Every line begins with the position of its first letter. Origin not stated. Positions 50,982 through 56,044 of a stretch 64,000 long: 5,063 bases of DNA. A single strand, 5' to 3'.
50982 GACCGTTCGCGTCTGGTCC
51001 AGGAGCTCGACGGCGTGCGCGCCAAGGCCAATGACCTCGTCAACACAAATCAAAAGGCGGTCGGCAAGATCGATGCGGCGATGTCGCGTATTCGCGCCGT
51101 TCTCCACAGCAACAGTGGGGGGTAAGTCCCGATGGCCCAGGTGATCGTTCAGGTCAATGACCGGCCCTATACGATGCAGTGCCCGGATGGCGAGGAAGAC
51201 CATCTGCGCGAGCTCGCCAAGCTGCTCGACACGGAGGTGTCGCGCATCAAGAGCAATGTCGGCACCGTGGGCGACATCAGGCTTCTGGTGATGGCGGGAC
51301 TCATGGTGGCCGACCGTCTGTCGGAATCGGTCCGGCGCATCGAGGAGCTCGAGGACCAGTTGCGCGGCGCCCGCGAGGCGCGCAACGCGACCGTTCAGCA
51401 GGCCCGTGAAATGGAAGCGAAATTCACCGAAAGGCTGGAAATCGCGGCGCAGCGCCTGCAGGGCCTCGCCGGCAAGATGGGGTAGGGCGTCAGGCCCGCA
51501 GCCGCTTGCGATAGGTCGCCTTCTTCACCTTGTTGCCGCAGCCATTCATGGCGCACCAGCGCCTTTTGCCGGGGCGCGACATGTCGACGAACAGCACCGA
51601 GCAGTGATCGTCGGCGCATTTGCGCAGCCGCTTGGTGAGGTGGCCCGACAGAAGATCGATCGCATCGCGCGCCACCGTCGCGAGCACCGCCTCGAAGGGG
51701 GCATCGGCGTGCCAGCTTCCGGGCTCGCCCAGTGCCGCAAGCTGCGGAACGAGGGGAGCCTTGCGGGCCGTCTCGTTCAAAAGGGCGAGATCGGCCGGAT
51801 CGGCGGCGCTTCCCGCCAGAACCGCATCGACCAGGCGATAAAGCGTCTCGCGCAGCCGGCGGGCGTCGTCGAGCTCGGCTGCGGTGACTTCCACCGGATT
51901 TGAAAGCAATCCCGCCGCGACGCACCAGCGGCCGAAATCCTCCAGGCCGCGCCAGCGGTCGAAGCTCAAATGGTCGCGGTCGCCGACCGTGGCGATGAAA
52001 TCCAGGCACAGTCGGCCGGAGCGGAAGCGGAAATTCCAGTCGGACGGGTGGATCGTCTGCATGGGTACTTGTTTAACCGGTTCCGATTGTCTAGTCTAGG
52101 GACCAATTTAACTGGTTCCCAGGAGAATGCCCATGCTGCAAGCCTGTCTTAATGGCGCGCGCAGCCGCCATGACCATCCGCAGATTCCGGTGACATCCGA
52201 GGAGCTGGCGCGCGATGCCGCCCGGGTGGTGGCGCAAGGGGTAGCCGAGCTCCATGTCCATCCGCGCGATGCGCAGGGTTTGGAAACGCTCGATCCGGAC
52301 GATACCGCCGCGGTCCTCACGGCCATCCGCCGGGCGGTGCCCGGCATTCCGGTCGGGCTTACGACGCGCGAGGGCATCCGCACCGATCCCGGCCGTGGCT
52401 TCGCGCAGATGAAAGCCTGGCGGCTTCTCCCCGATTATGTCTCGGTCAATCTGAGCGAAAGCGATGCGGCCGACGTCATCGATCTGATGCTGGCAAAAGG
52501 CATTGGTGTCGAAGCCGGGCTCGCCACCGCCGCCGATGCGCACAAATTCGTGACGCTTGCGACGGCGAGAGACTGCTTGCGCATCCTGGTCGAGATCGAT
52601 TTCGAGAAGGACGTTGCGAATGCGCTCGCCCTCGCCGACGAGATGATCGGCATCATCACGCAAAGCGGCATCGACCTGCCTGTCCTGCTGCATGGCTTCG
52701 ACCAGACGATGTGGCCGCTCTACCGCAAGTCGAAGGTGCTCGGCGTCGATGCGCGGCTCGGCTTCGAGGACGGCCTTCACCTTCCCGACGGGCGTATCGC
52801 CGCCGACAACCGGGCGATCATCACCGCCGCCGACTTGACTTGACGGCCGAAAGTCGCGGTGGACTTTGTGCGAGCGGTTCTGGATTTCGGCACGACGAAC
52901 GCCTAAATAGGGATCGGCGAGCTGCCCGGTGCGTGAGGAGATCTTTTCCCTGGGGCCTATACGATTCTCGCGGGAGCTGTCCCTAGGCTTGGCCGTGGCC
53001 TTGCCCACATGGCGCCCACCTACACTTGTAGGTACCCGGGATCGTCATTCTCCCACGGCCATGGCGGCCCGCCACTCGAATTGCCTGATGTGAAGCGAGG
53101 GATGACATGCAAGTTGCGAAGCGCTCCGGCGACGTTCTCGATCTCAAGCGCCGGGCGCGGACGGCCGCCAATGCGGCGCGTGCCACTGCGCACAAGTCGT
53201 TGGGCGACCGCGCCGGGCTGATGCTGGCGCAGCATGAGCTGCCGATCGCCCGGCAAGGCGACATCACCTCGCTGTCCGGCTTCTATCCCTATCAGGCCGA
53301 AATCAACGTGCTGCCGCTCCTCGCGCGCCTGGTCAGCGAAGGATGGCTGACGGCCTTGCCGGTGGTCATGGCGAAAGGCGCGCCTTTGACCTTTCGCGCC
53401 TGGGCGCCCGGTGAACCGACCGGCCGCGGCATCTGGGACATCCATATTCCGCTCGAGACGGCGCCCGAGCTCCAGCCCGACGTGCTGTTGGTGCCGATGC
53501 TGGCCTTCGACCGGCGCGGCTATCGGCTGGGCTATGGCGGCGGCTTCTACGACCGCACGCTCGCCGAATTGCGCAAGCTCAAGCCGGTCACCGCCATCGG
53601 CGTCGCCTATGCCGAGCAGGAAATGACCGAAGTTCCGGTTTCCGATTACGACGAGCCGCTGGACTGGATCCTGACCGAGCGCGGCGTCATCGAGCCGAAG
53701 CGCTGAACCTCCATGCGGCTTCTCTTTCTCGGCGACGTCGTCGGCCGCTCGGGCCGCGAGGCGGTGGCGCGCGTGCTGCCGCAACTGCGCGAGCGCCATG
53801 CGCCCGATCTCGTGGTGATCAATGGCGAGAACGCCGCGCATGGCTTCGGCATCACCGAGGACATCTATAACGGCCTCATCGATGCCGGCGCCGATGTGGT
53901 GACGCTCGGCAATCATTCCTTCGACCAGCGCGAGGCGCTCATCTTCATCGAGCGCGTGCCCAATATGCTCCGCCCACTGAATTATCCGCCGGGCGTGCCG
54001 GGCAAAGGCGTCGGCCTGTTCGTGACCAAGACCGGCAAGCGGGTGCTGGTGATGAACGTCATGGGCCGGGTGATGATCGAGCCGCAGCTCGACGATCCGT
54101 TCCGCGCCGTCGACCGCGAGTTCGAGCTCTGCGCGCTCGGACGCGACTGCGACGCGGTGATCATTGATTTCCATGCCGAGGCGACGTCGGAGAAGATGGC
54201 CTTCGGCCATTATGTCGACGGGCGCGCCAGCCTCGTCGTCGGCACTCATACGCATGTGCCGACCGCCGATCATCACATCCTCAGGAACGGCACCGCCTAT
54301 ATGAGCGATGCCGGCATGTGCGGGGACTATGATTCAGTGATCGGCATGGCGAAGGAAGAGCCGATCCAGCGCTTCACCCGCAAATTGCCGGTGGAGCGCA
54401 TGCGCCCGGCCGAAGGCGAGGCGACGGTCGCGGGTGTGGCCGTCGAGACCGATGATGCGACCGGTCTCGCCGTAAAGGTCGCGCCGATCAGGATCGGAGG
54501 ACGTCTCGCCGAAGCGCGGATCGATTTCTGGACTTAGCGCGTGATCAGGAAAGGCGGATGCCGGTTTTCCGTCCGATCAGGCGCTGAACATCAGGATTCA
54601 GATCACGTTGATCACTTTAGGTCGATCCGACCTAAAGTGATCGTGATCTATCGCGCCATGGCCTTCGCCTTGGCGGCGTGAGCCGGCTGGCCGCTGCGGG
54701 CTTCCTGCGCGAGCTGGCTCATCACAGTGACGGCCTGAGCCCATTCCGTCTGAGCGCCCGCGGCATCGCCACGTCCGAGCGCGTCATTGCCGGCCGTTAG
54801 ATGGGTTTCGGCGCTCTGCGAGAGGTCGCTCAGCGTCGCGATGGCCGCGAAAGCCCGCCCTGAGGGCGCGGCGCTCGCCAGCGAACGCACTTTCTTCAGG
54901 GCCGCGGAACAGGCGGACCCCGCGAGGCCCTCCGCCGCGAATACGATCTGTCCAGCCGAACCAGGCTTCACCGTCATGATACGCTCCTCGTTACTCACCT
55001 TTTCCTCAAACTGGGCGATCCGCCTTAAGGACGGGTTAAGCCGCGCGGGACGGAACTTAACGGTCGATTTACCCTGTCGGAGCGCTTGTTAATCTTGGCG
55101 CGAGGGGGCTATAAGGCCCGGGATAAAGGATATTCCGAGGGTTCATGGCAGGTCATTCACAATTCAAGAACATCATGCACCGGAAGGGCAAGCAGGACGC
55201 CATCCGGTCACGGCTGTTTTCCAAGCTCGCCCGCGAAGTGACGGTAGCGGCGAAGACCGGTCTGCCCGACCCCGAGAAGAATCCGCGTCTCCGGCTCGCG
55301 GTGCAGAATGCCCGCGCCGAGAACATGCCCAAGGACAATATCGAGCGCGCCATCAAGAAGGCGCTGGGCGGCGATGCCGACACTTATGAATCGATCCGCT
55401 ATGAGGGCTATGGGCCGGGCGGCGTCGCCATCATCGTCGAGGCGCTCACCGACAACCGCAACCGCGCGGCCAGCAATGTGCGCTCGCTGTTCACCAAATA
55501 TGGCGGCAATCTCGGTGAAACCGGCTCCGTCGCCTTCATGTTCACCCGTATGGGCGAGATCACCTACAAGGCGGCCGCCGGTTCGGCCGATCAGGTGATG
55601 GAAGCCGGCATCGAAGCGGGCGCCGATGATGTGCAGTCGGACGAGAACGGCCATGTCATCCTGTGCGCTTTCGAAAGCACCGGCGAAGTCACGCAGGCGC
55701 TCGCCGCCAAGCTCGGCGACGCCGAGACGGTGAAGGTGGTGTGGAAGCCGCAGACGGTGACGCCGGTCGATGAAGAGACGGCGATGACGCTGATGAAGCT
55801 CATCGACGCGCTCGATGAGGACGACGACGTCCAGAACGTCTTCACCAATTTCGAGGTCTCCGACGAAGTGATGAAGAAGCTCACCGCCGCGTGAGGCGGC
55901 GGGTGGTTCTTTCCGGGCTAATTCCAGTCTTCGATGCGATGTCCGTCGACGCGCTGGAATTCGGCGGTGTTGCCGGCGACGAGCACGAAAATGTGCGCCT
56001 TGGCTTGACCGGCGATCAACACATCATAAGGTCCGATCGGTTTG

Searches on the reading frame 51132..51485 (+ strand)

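Call 28: search_protein_families(library=pfam, proteins=[window:51132-51485:+], max_evalue=0.00001)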
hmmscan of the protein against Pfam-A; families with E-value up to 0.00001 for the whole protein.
window:51132-51485:+ (117 aa): 1 family
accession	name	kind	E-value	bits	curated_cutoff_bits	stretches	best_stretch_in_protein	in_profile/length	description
PF05164.18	ZapA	-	2.1e-20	73.3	23.8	1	5-97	2-76/88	Cell division protein ZapA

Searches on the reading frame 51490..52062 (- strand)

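Call 28: search_protein_families(library=pfam, proteins=[window:51490-52062:-], max_evalue=0.00001)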
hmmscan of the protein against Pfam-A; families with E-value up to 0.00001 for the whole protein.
window:51490-52062:- (190 aa): 2 families
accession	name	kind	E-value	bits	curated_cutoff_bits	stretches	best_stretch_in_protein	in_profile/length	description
PF07336.16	ABATE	-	1.2e-26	94.3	24.4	1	16-140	1-129/130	Putative stress-induced transcription regulator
PF11706.13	zf-CGNR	-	2.6e-16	59.6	24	1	145-187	1-43/44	CGNR zinc finger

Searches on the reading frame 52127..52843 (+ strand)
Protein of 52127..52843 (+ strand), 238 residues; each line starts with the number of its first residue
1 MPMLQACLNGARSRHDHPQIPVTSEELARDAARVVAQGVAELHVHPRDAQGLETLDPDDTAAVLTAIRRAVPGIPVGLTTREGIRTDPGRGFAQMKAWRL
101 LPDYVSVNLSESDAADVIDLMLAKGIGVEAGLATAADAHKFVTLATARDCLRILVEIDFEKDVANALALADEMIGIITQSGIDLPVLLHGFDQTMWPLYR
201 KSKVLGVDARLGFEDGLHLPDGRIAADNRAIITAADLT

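Call 28: search_protein_families(library=pfam, proteins=[window:52127-52843:+], max_evalue=0.00001)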
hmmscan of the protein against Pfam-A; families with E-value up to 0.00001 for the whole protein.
window:52127-52843:+ (238 aa): 1 family
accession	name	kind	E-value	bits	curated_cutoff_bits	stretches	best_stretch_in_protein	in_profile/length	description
PF05853.18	BKACE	-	1.5e-24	87.2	24.8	1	4-235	4-251/274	beta-keto acid cleavage enzyme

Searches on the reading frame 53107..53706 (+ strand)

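Call 28: search_protein_families(library=pfam, proteins=[window:53107-53706:+], max_evalue=0.00001)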
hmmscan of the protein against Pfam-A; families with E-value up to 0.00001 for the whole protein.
window:53107-53706:+ (199 aa): 1 family
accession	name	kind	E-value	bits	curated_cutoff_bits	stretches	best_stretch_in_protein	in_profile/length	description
PF01812.26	5-FTHF_cyc-lig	-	5.7e-29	101.8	27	1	38-191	25-186/186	5-formyltetrahydrofolate cyclo-ligase family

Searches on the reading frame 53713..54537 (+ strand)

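Call 28: search_protein_families(library=pfam, proteins=[window:53713-54537:+], max_evalue=0.00001)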
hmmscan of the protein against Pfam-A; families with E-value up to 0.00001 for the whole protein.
window:53713-54537:+ (274 aa): 2 families
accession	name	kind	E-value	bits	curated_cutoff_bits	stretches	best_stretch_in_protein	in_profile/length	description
PF13277.11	YmdB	-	1e-102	343.2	27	1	4-259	1-253/253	YmdB-like protein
PF00149.33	Metallophos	-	4.2e-11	44.1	21.5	1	1-183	1-191/191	Calcineurin-like phosphoesterase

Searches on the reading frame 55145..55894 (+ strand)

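Call 28: search_protein_families(library=pfam, proteins=[window:55145-55894:+], max_evalue=0.00001)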
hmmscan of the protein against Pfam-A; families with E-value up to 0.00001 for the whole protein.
window:55145-55894:+ (249 aa): 2 families
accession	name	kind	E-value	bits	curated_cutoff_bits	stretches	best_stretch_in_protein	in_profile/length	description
PF01709.26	Transcrip_reg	-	3e-59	199.8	27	1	81-236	1-160/160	TACO1/YebC second and third domain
PF20772.2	TACO1_YebC_N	-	1.5e-32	112.3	36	1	5-75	1-72/73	TACO1/YebC protein N-terminal domain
